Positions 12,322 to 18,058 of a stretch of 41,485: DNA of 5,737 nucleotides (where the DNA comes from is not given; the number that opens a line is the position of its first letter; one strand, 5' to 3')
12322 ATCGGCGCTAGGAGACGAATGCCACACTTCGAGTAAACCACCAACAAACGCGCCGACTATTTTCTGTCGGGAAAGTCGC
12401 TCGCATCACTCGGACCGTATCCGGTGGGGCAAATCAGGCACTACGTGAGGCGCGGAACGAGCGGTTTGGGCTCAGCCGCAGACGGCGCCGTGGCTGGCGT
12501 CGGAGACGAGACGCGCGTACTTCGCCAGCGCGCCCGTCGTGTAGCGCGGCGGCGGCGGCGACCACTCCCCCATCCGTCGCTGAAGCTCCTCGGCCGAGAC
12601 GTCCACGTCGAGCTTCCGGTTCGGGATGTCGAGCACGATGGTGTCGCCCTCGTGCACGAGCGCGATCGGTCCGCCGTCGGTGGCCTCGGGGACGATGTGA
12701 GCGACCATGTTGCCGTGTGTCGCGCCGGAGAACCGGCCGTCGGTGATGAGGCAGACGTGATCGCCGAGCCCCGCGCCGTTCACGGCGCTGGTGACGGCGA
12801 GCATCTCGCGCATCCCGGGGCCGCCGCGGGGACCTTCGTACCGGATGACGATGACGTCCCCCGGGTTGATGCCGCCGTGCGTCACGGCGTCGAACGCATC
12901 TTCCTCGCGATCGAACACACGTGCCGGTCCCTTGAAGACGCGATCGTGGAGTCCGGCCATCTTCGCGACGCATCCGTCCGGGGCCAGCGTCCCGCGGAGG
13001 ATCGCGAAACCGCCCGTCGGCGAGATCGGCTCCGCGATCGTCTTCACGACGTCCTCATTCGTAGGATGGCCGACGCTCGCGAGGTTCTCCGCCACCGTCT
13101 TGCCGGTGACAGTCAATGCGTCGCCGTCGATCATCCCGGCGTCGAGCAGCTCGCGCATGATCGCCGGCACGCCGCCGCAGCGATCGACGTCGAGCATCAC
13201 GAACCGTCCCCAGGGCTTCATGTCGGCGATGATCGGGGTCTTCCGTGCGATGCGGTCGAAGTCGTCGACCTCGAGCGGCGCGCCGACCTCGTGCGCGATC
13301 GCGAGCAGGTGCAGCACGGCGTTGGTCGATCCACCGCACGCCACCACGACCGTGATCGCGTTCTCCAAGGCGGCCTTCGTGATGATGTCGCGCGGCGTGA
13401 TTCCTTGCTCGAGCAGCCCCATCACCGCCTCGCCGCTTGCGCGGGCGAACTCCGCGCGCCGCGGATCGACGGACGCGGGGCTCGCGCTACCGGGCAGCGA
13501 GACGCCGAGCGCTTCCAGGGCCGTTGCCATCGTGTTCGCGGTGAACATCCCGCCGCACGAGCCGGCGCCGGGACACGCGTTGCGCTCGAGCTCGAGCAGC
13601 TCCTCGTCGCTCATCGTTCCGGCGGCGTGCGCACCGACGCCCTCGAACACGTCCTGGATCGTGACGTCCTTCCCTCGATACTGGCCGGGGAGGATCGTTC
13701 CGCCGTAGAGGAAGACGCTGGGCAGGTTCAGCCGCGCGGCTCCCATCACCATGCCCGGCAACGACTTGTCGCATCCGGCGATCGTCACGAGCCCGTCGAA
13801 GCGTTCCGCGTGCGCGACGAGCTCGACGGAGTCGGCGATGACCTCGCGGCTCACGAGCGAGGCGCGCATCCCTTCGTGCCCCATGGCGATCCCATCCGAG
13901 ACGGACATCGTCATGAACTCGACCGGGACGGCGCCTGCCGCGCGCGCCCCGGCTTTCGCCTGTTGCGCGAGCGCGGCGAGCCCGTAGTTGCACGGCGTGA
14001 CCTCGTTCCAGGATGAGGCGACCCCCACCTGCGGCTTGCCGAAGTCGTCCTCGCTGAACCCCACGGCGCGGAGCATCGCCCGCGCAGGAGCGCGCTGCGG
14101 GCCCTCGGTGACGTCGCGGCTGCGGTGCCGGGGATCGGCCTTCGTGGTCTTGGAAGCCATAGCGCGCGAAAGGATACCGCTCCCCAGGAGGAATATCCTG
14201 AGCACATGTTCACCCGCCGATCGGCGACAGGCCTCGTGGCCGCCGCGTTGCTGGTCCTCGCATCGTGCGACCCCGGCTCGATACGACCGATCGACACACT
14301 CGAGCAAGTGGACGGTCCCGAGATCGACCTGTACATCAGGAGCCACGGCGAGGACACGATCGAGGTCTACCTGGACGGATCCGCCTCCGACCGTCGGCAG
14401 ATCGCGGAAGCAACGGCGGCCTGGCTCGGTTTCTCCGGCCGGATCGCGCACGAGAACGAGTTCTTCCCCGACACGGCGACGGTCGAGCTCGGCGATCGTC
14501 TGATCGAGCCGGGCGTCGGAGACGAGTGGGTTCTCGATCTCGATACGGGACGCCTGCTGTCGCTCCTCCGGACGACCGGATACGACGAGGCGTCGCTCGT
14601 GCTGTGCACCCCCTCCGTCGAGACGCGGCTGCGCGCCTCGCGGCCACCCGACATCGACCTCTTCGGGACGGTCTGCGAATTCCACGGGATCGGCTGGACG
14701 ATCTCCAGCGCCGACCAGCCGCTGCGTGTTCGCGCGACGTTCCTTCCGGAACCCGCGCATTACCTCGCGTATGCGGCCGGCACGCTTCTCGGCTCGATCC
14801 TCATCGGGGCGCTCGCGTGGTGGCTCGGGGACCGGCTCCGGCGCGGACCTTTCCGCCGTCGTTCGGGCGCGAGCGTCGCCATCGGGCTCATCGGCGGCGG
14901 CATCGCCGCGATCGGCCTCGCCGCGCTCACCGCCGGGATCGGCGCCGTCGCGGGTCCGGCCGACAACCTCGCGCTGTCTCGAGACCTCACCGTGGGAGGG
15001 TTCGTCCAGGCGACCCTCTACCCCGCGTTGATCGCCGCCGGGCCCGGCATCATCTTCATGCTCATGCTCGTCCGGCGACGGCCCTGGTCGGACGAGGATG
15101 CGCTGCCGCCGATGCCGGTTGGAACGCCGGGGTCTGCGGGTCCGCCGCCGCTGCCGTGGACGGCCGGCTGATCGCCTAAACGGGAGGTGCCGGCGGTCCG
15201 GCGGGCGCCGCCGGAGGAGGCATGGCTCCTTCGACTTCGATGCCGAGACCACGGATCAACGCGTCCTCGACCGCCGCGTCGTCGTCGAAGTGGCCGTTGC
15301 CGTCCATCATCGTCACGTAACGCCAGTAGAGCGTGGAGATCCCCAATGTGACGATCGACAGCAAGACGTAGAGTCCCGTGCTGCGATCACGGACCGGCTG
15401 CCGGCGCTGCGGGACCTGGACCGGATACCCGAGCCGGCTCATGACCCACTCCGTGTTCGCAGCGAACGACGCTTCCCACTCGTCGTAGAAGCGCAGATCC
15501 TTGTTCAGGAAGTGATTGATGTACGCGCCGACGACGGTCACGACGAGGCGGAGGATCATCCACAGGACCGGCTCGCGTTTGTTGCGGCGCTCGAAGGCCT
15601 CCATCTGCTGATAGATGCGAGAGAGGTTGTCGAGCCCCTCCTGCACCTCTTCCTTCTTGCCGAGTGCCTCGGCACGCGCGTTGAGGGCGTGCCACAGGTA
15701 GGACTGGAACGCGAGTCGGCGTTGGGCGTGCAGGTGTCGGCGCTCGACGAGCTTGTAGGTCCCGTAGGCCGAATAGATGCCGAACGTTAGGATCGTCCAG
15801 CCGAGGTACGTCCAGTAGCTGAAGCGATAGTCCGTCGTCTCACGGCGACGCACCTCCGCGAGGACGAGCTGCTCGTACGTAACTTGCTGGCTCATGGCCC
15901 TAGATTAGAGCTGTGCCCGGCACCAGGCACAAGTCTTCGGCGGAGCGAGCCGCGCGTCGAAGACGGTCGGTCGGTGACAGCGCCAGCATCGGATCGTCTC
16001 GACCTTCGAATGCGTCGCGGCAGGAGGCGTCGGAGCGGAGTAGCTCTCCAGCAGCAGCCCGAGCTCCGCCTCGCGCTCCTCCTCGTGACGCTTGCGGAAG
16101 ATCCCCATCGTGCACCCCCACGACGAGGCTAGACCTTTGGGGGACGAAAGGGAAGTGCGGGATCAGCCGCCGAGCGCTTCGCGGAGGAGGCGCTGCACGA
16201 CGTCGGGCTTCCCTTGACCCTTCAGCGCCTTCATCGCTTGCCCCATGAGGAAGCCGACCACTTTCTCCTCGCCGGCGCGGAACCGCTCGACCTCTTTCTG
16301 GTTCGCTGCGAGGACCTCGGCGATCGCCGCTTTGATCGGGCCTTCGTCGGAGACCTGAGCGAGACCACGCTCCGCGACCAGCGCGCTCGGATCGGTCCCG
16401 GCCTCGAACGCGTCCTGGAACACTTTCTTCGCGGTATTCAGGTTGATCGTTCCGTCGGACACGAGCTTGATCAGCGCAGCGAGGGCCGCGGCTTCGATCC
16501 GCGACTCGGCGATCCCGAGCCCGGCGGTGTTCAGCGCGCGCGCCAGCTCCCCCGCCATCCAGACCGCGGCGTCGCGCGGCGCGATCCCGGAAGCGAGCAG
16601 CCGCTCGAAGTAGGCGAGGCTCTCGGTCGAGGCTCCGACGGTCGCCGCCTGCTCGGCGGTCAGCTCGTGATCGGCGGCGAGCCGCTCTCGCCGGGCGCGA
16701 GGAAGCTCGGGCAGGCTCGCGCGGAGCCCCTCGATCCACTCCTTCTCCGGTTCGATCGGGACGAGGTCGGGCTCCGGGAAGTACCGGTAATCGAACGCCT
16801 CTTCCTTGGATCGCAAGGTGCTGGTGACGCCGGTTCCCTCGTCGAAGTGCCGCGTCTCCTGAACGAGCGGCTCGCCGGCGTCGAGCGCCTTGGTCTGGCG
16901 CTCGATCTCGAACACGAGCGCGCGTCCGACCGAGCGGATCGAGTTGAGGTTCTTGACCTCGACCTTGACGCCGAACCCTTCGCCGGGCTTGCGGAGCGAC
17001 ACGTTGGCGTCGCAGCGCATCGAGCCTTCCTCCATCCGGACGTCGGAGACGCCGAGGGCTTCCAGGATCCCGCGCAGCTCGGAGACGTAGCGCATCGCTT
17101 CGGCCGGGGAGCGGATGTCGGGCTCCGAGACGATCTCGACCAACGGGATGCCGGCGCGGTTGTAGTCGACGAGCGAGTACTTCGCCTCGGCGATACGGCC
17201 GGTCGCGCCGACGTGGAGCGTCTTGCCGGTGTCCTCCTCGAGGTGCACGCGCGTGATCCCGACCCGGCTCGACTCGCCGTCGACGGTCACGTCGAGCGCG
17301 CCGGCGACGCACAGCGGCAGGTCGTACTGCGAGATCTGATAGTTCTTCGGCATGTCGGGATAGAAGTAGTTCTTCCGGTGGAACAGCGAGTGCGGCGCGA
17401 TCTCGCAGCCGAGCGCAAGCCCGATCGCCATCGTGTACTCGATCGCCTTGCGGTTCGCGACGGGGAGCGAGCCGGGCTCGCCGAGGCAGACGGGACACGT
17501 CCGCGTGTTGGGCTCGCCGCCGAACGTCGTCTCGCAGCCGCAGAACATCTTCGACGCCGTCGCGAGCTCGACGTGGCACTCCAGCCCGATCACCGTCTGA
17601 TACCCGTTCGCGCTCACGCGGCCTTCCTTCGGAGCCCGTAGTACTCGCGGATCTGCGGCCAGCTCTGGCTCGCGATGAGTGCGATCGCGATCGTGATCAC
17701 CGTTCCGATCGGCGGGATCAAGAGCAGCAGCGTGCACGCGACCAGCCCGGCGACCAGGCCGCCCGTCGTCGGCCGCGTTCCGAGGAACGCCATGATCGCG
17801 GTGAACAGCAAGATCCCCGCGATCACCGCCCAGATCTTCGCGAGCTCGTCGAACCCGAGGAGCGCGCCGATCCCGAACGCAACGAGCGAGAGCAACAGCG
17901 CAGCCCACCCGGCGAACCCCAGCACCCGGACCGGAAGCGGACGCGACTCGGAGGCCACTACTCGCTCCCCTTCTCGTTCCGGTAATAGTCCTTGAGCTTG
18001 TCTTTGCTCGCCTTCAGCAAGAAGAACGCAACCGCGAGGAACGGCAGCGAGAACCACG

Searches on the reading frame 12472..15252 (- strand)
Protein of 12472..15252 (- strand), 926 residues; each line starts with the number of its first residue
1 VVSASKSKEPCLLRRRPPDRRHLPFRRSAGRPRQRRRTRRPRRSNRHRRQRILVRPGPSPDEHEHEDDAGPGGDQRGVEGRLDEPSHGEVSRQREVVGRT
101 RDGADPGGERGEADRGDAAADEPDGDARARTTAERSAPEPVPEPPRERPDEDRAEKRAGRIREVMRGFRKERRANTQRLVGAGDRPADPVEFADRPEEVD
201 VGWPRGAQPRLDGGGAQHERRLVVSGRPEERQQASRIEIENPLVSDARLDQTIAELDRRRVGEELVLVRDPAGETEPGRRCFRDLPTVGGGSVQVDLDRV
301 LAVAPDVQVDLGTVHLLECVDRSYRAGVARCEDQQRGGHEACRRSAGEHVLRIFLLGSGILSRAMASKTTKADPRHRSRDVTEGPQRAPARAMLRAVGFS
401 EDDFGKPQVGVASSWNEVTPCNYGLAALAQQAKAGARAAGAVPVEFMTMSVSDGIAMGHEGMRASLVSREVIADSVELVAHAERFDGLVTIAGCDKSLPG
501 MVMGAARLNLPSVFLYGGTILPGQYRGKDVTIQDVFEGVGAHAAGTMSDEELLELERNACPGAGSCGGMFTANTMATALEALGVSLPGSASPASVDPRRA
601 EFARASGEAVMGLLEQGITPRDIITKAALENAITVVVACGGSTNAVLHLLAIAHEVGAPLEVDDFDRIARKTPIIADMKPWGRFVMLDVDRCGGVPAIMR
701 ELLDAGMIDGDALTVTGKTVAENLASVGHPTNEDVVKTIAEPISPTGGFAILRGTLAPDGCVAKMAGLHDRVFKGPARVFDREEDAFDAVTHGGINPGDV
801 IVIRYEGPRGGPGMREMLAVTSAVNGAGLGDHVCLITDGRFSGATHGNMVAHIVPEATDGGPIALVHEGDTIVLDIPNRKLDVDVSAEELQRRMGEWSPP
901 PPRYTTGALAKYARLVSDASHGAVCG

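Call 34: search_protein_families(library=pfam, proteins=[window:12472-15252:-], max_evalue=0.0001)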
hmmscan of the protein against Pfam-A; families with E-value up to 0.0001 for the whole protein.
window:12472-15252:- (926 aa): 2 families
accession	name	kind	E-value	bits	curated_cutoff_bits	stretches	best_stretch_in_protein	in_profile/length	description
PF00920.27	ILVD_EDD_N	-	1.8e-131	438.4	27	1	406-723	1-316/316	Dihydroxy-acid/6-phosphogluconate dehydratase N-terminal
PF24877.1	ILV_EDD_C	-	5.5e-73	244.9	27.7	1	734-923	1-191/191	Dihydroxy-acid/6-phosphogluconate dehydratase C-terminal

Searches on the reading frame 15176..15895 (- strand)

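Call 35: search_protein_families(library=pfam, proteins=[window:15176-15895:-], max_evalue=0.0001)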
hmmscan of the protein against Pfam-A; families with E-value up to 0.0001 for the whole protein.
window:15176-15895:- (239 aa): 1 family
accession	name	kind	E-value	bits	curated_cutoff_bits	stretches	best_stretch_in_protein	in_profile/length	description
PF14018.11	DUF4234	-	4.3e-12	46.4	25.3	1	171-200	1-30/70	Domain of unknown function (DUF4234)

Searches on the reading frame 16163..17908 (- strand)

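Call 35: search_protein_families(library=pfam, proteins=[window:16163-17908:-], max_evalue=0.0001)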
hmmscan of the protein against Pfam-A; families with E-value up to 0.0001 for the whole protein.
window:16163-17908:- (581 aa): 2 families
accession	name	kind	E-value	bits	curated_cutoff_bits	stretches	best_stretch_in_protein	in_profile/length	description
PF02934.20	GatB_N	-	1.4e-115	385.7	23.4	1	105-393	1-277/277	GatB/GatE catalytic domain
PF02637.23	GatB_Yqey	-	2.7e-42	144.6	27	1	433-579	2-148/148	GatB domain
